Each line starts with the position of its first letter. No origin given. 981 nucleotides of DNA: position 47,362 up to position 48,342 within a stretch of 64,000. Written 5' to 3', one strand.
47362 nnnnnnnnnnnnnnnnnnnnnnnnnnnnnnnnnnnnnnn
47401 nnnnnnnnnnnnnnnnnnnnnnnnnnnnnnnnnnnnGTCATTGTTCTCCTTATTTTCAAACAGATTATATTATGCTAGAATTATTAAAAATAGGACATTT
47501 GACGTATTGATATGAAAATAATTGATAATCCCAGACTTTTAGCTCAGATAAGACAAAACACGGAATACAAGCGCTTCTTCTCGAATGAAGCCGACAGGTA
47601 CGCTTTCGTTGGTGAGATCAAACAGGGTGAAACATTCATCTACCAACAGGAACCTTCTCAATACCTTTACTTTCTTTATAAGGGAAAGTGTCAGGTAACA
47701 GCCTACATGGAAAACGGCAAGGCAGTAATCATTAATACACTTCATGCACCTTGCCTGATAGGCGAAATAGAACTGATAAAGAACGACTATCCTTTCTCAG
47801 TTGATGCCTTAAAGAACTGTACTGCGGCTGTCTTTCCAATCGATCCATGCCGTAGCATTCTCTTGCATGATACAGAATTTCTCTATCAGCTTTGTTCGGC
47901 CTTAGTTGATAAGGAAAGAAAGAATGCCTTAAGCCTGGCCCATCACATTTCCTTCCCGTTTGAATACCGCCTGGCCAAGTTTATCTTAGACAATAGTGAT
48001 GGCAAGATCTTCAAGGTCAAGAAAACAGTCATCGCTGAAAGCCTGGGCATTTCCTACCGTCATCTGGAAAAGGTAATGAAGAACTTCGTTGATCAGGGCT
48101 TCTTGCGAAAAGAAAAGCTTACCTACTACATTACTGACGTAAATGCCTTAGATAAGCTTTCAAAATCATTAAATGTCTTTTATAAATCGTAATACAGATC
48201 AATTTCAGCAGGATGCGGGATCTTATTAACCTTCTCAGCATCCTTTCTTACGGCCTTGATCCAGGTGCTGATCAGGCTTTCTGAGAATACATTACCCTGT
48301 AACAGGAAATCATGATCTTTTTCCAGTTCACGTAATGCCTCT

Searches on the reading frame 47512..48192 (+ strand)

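Call 10: search_protein_families(library=pfam, proteins=[window:47512-48192:+], max_evalue=0.001)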
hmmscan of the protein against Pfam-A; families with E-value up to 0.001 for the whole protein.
window:47512-48192:+ (226 aa): 3 families
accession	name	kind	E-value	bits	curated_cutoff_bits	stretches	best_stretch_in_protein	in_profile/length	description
PF00027.35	cNMP_binding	-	1.9e-14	53.9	27.5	1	35-117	3-86/89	Cyclic nucleotide-binding domain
PF13545.12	HTH_Crp_2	-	1.1e-07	32.1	27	1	153-215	2-69/70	Crp-like helix-turn-helix domain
PF14947.12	HTH_45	-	0.00049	20.5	25.5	1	169-209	20-60/77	Winged helix-turn-helix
